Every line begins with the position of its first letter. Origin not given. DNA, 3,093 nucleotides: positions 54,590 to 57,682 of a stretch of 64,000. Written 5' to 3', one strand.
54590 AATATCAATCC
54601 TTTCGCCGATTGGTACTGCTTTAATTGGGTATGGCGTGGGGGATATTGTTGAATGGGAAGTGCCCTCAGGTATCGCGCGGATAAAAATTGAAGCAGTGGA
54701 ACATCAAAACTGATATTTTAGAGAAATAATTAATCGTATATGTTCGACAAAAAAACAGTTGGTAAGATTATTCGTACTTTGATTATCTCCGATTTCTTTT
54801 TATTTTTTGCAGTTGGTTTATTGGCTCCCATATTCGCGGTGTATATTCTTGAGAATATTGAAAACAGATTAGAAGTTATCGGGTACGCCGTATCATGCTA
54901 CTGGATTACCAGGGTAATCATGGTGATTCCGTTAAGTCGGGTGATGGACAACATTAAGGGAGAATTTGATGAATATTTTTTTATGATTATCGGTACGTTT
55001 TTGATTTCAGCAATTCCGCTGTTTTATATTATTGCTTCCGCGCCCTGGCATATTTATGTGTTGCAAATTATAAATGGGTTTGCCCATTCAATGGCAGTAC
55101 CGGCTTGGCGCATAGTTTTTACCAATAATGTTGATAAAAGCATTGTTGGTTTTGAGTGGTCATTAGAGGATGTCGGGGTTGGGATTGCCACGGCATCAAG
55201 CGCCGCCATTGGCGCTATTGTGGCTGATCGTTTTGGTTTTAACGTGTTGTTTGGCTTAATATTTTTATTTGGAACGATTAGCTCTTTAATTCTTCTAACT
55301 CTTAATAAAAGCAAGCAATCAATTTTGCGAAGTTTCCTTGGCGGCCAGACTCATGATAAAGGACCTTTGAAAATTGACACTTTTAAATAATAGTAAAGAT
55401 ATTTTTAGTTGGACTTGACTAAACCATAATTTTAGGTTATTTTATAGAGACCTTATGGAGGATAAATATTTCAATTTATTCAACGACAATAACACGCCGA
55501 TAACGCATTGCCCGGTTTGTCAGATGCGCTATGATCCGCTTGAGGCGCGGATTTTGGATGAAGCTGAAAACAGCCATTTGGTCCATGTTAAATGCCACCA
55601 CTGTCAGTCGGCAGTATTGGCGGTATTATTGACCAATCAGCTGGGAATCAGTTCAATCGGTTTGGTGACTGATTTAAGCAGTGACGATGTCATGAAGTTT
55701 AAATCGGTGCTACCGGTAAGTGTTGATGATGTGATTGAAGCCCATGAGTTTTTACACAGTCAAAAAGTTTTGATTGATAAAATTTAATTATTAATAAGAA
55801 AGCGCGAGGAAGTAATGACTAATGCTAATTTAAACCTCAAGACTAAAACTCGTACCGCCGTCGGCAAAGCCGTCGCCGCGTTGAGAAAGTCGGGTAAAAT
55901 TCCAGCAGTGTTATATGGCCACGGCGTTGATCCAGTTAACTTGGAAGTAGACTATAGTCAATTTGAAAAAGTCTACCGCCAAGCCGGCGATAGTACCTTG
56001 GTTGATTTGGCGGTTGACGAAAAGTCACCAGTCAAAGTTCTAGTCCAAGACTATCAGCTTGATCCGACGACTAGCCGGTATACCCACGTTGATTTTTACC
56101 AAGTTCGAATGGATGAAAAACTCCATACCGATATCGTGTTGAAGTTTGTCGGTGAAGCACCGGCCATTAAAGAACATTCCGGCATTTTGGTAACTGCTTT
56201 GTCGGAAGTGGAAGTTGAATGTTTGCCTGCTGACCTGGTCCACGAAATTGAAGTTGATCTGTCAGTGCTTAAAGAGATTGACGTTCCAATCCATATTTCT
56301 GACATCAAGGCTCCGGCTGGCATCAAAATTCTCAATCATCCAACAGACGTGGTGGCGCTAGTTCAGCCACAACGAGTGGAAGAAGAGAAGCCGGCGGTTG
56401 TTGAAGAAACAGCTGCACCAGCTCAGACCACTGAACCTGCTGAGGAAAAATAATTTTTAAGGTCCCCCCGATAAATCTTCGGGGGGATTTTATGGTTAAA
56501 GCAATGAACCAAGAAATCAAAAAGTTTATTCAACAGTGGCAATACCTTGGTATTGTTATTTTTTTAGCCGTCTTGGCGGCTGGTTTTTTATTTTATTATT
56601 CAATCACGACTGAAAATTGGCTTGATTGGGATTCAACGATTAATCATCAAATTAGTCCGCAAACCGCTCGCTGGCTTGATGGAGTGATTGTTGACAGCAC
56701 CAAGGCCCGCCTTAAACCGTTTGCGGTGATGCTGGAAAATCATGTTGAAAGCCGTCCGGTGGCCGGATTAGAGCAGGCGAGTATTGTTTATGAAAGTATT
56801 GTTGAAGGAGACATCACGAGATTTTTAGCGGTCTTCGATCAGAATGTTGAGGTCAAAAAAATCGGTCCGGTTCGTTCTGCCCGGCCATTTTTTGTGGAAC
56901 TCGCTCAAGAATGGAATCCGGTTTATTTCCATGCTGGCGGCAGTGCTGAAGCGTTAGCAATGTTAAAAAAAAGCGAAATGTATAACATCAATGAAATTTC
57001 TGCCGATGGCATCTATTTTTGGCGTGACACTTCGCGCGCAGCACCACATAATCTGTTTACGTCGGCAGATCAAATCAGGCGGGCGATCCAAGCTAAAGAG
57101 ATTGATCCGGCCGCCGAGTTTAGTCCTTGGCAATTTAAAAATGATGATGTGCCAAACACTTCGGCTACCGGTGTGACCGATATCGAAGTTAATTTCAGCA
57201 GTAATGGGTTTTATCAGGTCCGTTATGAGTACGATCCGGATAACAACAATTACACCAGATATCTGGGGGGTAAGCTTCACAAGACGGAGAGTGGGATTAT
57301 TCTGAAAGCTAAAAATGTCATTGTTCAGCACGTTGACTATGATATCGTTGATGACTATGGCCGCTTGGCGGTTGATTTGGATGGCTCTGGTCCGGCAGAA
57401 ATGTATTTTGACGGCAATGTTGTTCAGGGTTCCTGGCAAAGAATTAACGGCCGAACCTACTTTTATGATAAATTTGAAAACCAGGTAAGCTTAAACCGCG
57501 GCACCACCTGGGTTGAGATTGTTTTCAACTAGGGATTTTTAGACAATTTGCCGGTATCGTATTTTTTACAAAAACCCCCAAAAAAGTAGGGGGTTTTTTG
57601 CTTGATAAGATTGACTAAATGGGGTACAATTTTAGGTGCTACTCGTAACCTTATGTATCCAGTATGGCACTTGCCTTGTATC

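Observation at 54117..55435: An exact 24-bp direct repeat (27 of 28 nt with flank) brackets a two-gene module (Rnk/GreA-like regulator plus membrane protein)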

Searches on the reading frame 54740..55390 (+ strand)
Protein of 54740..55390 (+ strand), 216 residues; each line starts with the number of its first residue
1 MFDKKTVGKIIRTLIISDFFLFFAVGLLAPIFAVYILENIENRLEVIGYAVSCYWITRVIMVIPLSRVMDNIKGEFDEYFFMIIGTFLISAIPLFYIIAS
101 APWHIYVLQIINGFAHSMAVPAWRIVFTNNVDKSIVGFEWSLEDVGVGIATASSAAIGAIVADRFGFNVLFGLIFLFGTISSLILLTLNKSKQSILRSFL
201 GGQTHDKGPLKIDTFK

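Call 8: search_protein_families(library=pfam, proteins=[window:54740-55390:+], max_evalue=0.01)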
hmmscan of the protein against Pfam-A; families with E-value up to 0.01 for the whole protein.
window:54740-55390:+ (216 aa): 3 families
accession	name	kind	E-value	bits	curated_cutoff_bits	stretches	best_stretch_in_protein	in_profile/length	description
PF07690.21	MFS_1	-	4.4e-16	59.2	33.4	1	15-192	2-178/347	Major Facilitator Superfamily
PF05977.19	MFS_3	-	5.6e-05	22.2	27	1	82-186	78-189/524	Transmembrane secretion effector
PF20563.3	DUF6773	-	0.0079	16.5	27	1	44-100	86-142/163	Family of unknown function (DUF6773)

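Call 65: search_protein_families(library=ncbifam, proteins=[window:54740-55390:+], max_evalue=0.01)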
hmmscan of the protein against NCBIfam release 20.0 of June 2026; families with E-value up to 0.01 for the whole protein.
window:54740-55390:+ (216 aa): 4 families
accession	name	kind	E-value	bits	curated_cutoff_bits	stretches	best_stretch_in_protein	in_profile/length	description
NF007372.0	PRK09874.1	equivalog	2.6e-06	26.8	571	1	9-186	219-398/408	multidrug efflux MFS transporter MdtG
TIGR00880.1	2_A_01_02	superfamily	9.3e-06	25.8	131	1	80-187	29-136/141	multidrug resistance protein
TIGR00881.1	2A0104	subfamily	0.00015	20.9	407.75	1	35-191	20-173/379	phosphoglycerate transporter protein PgtP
TIGR00900.1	2A0121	subfamily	0.0013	18.1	319.6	1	9-166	209-364/364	H+ Antiporter protein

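Call 83: search_protein_representatives(protein=window:54740-55390:+)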
Query: 216 residues. Proteins with E-value up to 0.001 (for the whole library): 602; up to 1e-10: 238; up to 1e-30: 24. The best 150 are listed.
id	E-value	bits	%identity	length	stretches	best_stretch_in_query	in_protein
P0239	1.4e-54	201.5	51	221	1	6-195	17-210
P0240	2.9e-41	158.0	40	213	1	7-189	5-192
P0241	3.6e-40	154.4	39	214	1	6-192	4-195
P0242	4.3e-39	150.9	41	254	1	5-185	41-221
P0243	2.6e-37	145.1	38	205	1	5-187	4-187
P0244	4.9e-37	144.2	47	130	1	7-133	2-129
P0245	6.8e-37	143.7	40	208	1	4-188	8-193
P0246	3.1e-36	141.6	39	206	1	7-188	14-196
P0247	7.3e-36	140.4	37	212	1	7-189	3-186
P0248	1.3e-35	139.5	38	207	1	7-184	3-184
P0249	5.4e-34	134.2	37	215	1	7-189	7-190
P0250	6.4e-34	134.0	38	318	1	7-187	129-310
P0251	1.2e-33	133.1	34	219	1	7-193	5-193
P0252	1.2e-33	133.1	39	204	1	7-185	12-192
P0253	2.3e-33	132.2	66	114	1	3-93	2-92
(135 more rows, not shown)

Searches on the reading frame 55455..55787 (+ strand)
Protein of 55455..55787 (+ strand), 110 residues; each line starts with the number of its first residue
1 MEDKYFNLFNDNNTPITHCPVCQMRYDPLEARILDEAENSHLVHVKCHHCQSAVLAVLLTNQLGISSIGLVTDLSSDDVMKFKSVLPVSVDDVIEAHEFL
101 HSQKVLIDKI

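Call 8: search_protein_families(library=pfam, proteins=[window:55455-55787:+], max_evalue=0.01)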
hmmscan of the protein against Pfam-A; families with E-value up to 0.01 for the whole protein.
window:55455-55787:+ (110 aa): 1 family
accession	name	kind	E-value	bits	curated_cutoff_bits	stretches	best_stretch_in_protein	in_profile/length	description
PF13878.12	zf-C2H2_3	-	0.0043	17.3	27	0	16-30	13-27/40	zinc-finger of acetyl-transferase ESCO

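Call 12: find_encoding_contigs(protein=window:55455-55787:+, flank=10000, max_places=10)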
Protein window:55455-55787:+ (110 aa): 2 contigs read that carry it; 2 places shown.
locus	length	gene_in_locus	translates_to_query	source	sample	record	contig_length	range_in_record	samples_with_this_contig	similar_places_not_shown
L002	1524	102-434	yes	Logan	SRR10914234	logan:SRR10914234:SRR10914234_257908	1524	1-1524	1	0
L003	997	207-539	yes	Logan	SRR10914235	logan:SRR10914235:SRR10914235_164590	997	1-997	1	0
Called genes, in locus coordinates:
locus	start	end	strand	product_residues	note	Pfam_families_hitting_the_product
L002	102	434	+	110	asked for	-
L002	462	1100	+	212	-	PF01386:Ribosomal_L25p, PF14693:Ribosomal_TL5_C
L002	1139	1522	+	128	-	?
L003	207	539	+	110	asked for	-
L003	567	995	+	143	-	?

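Call 29: find_related_loci(query=A3, collection=metagenome_contigs, flank=6000)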
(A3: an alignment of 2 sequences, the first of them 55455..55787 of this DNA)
Query A3 (110 aa) in metagenome_contigs; peptide patterns used: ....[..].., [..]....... (x = any residue, [..] = any of these).
319 stretches matched a pattern; 10 encode a relative of the query (tblastn E <= 1e-3); 10 distinct loci.
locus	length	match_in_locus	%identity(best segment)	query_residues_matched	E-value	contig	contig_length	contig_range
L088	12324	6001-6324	65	1-108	4e-49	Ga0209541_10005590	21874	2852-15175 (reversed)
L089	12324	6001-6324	61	1-108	7e-49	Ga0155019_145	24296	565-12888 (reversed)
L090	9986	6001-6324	61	1-108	7e-49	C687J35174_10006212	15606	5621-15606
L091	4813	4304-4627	64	1-108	2e-48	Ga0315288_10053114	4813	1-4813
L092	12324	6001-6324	60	1-108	6e-47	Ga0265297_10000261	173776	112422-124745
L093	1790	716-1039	63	1-108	8e-47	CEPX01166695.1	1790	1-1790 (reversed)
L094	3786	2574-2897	58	1-108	2e-45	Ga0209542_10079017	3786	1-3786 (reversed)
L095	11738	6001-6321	58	2-108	2e-42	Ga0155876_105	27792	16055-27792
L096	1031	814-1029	61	1-72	3e-32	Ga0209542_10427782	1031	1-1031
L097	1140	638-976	38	1-110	4e-30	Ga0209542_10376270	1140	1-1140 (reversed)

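Call 54: find_homologous_proteins(query=window:55455-55787:+)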
Query window:55455-55787:+ (110 aa): 58 proteins with E <= 0.001 among 66 candidates.
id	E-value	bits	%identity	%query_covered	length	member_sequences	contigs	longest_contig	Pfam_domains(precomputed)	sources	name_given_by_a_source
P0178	7.5e-67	240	100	100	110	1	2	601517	-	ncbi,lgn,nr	ncbi:MAG: hypothetical protein HUU49_01445 [Candidatus Buchananbacteria bacterium]|nr:hypothetical p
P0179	1.5e-55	204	83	100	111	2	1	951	-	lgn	-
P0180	1.9e-53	197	78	100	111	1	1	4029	-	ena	-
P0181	5.0e-51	189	76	100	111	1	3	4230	-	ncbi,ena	-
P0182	3.6e-47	177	68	100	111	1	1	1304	-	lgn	-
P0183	1.6e-46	175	70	100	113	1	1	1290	-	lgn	-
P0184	2.3e-45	171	68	98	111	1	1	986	-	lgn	-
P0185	3.7e-45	170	63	98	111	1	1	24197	-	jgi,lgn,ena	-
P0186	5.7e-45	170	67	98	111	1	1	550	-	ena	-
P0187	8.5e-45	169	68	98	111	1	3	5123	-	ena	-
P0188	2.9e-44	167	65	98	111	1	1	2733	-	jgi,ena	-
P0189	4.1e-44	167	67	98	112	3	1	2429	-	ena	-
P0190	1.1e-43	166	65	98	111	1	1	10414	-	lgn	-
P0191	1.1e-43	166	63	98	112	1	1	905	-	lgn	-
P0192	1.1e-43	165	64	98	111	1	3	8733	-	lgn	-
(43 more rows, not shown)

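Call 55: find_encoding_contigs(protein=P0179, flank=5000, max_places=3)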
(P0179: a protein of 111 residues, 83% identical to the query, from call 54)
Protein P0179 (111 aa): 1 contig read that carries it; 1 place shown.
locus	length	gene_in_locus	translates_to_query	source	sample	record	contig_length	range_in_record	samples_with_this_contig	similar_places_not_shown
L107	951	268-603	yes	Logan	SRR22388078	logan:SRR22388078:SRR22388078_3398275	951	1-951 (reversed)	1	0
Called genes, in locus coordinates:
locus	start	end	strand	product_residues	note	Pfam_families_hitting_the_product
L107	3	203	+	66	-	?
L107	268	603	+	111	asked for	-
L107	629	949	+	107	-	?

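Call 56: find_encoding_contigs(protein=P0180, flank=5000, max_places=3)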
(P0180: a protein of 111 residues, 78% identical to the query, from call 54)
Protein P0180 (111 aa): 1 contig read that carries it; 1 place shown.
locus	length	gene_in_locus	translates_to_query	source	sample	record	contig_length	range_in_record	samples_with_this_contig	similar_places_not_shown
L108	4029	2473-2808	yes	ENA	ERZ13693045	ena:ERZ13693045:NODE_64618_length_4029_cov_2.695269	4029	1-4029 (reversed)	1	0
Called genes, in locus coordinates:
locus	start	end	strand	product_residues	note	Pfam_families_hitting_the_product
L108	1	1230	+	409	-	?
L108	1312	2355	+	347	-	PF01098:FTSW_RODA_SPOVE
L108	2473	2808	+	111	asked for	-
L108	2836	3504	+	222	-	PF01386:Ribosomal_L25p, PF14693:Ribosomal_TL5_C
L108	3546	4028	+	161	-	?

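Call 65: search_protein_families(library=ncbifam, proteins=[window:55455-55787:+], max_evalue=0.01)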
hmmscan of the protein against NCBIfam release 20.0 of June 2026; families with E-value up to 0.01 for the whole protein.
window:55455-55787:+ (110 aa): 0 families

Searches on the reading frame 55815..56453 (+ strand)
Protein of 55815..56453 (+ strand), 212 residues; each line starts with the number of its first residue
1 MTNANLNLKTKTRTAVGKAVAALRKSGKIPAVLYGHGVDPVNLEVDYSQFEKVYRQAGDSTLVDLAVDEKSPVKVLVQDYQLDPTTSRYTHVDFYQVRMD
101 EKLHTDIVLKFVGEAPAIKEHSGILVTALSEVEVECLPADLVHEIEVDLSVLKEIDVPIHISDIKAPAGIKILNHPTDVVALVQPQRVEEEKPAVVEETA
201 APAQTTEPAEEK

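Call 8: search_protein_families(library=pfam, proteins=[window:55815-56453:+], max_evalue=0.01)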
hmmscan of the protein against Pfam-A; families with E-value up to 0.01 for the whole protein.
window:55815-56453:+ (212 aa): 2 families
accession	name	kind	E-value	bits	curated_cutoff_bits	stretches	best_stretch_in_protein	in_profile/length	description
PF01386.24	Ribosomal_L25p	-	1.1e-22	80.7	23.6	1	8-94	1-82/82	Ribosomal L25p family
PF14693.11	Ribosomal_TL5_C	-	1.6e-19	70.5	27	1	102-186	1-83/84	Ribosomal protein TL5, C-terminal domain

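Call 16: find_related_loci(query=window:55815-56453:+, collection=genome_contigs, flank=10000)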
Query window:55815-56453:+ (212 aa) in genome_contigs; peptide patterns used: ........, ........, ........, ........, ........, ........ (x = any residue, [..] = any of these).
313 stretches matched a pattern; 172 encode a relative of the query (tblastn E <= 1e-3); the best 80 are kept; 80 distinct loci.
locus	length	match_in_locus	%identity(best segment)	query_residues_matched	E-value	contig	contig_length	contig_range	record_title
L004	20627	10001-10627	57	1-207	6e-71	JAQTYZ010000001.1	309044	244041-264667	MAG: Patescibacteria group bacterium isolate STC_49 NODE_48_length_309044_cov_4.564705_Sandtown_C, whole genome shotgun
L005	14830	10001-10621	53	6-208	6e-64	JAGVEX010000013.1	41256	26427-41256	MAG: bacterium isolate DeMMO2_23 c_000000016571, whole genome shotgun sequence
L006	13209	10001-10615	48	1-207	3e-62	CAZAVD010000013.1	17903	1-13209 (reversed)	MAG TPA_asm: uncultured Gammaproteobacteria bacterium isolate SRP200020_co1_195 genome assembly, contig: NODE_4167_lengt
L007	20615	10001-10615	46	8-212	6e-61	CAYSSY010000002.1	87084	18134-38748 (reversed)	MAG TPA_asm: uncultured Gammaproteobacteria bacterium isolate binchicken_co66_283 genome assembly, contig: NODE_511_leng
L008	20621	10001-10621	43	6-212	1e-57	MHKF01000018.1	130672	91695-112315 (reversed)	MAG: Candidatus Kerfeldbacteria bacterium RIFCSPLOWO2_02_FULL_42_19 rifcsplowo2_02_scaffold_95, whole genome shotgun seq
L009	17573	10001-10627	48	8-212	2e-56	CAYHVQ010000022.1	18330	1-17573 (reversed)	MAG TPA_asm: uncultured Gammaproteobacteria bacterium isolate ERP119705_co15_630 genome assembly, contig: NODE_3024_leng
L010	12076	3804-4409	46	3-207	4e-56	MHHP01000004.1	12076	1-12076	MAG: Candidatus Andersenbacteria bacterium RIFCSPHIGHO2_02_FULL_45_11 rifcsphigho2_02_scaffold_10704, whole genome shotg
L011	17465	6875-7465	48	2-198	2e-55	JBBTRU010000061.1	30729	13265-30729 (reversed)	MAG: Patescibacteria group bacterium isolate H51-bin156_1 H51_bin156_1_000000000061, whole genome shotgun sequence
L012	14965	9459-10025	50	6-195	1e-54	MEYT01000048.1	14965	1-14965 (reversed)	MAG: Candidatus Azambacteria bacterium RIFCSPLOWO2_01_FULL_46_26 rifcsplowo2_01_scaffold_8996, whole genome shotgun sequ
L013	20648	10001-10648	46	6-212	3e-53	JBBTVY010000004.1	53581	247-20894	MAG: Patescibacteria group bacterium isolate H43-bin079_1 H43_bin079_1_000000000004, whole genome shotgun sequence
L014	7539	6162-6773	47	6-204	5e-53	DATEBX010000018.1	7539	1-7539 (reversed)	MAG TPA_asm: Patescibacteria group bacterium isolate SMAG_U8256 k141_2179473, whole genome shotgun sequence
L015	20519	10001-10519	49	23-195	1e-52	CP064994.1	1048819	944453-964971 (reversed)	MAG: Candidatus Moraniibacteriota bacterium isolate Hirt_18-Q3-R61-65_MAXAC.378_cln chromosome, complete genome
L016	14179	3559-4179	46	6-212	3e-52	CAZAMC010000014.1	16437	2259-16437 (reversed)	MAG TPA_asm: uncultured Gammaproteobacteria bacterium isolate SRP173033_co2_64 genome assembly, contig: NODE_1559_length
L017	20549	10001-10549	50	5-187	4e-52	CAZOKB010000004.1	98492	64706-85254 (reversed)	MAG TPA_asm: uncultured Bdellovibrionales bacterium isolate SRP278252_co2_108 genome assembly, contig: NODE_299_length_9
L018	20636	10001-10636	45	2-212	2e-52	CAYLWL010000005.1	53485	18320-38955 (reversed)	MAG TPA_asm: uncultured Candidatus Saccharibacteria bacterium isolate binchicken_co227_1182 genome assembly, contig: NOD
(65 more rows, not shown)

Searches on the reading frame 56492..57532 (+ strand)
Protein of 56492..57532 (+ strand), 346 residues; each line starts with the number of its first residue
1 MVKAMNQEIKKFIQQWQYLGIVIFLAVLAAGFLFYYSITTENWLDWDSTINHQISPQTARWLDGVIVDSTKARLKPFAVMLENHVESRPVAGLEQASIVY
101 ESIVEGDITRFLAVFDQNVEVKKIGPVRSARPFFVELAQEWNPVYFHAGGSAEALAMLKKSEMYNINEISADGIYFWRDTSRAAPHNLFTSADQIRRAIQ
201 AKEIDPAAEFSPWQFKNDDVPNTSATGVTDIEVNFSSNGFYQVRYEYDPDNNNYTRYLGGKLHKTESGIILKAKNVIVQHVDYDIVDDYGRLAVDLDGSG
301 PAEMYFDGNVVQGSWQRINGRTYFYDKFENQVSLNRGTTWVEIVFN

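Call 8: search_protein_families(library=pfam, proteins=[window:56492-57532:+], max_evalue=0.01)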
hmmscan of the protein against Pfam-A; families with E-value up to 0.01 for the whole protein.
window:56492-57532:+ (346 aa): 2 families
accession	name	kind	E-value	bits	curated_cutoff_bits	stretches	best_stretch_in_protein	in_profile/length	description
PF11258.13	DUF3048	-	1.3e-46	158.8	25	1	64-204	3-147/148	Protein of unknown function (DUF3048) N-terminal domain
PF17479.7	DUF3048_C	-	2.4e-22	79.9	25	1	231-341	1-114/114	Protein of unknown function (DUF3048) C-terminal domain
